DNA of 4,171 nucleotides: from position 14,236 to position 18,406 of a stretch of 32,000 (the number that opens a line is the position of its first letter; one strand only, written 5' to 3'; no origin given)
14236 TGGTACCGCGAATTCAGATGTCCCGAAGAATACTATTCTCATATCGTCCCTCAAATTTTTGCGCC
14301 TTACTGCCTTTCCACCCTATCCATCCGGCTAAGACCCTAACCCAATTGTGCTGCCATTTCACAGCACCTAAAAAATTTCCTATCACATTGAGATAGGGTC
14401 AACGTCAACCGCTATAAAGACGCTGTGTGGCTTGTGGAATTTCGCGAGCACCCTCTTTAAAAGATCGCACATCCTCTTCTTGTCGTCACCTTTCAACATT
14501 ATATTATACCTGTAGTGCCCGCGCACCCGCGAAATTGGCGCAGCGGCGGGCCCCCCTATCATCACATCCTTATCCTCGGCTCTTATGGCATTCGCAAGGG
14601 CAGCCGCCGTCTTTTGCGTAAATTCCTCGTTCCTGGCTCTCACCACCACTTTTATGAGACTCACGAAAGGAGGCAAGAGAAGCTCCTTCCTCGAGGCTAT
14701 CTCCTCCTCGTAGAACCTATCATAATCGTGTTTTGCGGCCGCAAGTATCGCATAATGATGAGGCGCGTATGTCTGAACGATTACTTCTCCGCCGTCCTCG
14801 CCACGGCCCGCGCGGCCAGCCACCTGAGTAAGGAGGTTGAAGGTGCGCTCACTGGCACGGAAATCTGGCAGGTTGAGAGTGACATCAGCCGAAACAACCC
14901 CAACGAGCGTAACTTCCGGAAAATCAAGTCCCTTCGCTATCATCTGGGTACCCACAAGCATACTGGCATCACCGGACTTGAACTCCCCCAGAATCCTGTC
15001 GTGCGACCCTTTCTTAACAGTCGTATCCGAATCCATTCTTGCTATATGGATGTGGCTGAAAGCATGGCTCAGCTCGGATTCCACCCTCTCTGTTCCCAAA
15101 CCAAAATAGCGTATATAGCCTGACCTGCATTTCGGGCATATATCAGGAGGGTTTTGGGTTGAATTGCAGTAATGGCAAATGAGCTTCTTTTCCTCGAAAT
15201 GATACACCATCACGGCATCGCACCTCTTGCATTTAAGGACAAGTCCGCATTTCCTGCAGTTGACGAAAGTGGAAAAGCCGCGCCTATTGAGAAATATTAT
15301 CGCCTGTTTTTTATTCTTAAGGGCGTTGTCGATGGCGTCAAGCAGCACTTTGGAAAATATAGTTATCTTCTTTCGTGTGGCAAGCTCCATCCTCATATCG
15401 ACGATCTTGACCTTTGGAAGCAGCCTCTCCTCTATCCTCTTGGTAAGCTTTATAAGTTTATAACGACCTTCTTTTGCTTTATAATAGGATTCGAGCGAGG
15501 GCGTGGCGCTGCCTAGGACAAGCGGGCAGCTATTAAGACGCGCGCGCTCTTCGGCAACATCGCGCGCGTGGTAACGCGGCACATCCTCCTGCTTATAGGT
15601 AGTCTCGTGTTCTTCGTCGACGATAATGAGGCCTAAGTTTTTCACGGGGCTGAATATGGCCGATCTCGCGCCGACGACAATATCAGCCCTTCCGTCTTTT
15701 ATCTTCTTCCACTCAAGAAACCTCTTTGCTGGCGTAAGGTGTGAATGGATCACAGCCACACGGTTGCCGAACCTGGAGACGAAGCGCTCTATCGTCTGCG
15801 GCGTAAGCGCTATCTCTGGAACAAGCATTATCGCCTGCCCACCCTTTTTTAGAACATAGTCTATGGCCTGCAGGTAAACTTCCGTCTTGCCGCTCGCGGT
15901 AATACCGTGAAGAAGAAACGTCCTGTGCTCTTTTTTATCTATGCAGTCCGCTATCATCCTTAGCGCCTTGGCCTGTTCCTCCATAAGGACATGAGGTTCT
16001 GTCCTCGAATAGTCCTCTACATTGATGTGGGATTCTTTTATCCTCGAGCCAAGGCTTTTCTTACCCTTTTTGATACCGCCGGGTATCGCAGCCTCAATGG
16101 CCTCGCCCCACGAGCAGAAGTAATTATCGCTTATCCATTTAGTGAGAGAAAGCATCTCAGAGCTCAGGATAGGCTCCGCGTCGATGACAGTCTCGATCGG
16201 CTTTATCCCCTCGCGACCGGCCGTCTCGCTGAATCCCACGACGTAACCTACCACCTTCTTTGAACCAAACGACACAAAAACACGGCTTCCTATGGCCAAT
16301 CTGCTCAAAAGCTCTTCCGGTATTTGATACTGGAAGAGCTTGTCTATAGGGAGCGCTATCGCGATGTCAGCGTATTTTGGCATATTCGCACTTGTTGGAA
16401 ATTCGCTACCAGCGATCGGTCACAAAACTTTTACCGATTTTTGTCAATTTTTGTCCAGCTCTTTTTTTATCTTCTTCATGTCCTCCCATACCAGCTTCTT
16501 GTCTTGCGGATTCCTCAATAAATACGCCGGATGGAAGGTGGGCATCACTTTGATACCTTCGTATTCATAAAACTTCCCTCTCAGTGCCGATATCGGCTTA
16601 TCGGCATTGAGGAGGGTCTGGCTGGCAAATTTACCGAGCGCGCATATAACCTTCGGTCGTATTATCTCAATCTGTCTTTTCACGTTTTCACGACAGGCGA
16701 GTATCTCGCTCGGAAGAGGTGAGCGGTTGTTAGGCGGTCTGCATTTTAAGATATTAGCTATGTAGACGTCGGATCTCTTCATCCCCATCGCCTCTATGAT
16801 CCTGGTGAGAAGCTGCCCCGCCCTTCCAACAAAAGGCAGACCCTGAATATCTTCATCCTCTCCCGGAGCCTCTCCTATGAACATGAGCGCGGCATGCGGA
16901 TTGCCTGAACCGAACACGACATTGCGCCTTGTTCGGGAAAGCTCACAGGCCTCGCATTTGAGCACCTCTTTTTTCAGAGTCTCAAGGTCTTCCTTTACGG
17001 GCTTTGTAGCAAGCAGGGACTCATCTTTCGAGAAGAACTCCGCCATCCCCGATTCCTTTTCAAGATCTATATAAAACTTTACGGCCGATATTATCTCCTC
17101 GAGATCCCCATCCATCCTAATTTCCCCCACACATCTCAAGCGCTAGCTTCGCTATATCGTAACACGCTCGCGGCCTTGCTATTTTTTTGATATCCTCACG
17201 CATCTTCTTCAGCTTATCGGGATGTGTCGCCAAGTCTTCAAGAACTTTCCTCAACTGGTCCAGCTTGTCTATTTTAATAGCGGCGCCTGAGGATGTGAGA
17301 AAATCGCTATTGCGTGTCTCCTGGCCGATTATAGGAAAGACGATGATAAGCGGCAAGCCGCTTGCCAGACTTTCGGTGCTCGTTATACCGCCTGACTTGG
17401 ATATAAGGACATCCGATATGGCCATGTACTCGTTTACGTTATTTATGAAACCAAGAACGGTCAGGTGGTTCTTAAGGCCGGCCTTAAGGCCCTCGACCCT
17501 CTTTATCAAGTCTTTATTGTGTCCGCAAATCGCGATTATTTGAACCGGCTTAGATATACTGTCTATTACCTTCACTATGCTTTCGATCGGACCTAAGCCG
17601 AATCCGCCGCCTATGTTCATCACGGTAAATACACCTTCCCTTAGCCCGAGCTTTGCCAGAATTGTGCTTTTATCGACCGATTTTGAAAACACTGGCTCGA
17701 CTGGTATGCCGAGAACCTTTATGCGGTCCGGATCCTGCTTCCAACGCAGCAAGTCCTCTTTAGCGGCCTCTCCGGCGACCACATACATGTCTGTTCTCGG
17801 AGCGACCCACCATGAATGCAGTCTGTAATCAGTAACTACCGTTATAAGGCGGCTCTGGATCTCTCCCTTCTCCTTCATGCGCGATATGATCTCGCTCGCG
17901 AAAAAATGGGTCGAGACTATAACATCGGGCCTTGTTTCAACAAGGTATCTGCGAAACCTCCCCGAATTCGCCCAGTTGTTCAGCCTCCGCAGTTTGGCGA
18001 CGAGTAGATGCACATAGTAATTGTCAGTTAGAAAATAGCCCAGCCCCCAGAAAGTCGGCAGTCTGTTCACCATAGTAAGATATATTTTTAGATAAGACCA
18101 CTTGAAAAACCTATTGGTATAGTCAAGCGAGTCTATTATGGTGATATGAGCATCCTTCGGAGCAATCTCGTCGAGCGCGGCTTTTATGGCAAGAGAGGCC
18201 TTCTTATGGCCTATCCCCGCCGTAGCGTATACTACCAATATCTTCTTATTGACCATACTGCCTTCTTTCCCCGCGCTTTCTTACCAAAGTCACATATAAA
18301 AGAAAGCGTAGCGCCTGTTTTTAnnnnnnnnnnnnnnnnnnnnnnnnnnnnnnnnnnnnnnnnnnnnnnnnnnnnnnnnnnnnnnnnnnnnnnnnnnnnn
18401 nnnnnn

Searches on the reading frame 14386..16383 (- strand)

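Call 33: search_protein_families(library=pfam, proteins=[window:14386-16383:-], max_evalue=0.0001)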
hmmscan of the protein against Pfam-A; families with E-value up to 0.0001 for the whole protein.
window:14386-16383:- (666 aa): 6 families
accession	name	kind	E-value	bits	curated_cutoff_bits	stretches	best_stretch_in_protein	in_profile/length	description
PF17764.6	PriA_3primeBD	-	5.5e-29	100.3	22.7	1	6-101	1-96/96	3'DNA-binding domain (3'BD)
PF18074.6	PriA_C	-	9.8e-21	74.8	26.9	1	572-663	1-95/95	Primosomal protein N C-terminal domain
PF00270.35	DEAD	-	3.3e-19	69.7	26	1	141-299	8-163/167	DEAD/DEAH box helicase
PF04851.21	ResIII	-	4.6e-16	59.6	22.5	1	133-296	4-163/164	Type III restriction enzyme, res subunit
PF00271.37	Helicase_C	-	6.1e-14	52.7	23.5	1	431-527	25-108/110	Helicase conserved C-terminal domain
PF18319.7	Zn_ribbon_PriA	-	1.1e-09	38.4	26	1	385-410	1-26/27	PriA DNA helicase Cys-rich region (CRR) domain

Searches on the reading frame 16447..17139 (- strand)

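Call 33: search_protein_families(library=pfam, proteins=[window:16447-17139:-], max_evalue=0.0001)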
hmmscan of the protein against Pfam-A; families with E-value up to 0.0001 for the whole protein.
window:16447-17139:- (231 aa): 1 family
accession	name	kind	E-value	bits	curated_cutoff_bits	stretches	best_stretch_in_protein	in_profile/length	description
PF03167.25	UDG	-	2.9e-40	138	24.3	1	76-221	1-140/141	Uracil DNA glycosylase superfamily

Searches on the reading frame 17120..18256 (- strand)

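Call 33: search_protein_families(library=pfam, proteins=[window:17120-18256:-], max_evalue=0.0001)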
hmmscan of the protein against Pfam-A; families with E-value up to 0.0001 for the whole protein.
window:17120-18256:- (379 aa): 4 families
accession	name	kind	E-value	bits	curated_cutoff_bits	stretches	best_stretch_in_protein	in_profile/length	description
PF06925.17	MGDG_synth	-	1.9e-28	100.1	25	1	17-186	1-169/169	Monogalactosyldiacylglycerol (MGDG) synthase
PF04101.22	Glyco_tran_28_C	-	3.4e-11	43.9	22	1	235-355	29-153/166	Glycosyltransferase family 28 C-terminal domain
PF00534.26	Glycos_transf_1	-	8.5e-10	38.9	26.4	1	224-358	30-171/172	Glycosyl transferases group 1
PF13692.12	Glyco_trans_1_4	-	2.1e-05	25.3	27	1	233-306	26-106/142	Glycosyl transferases group 1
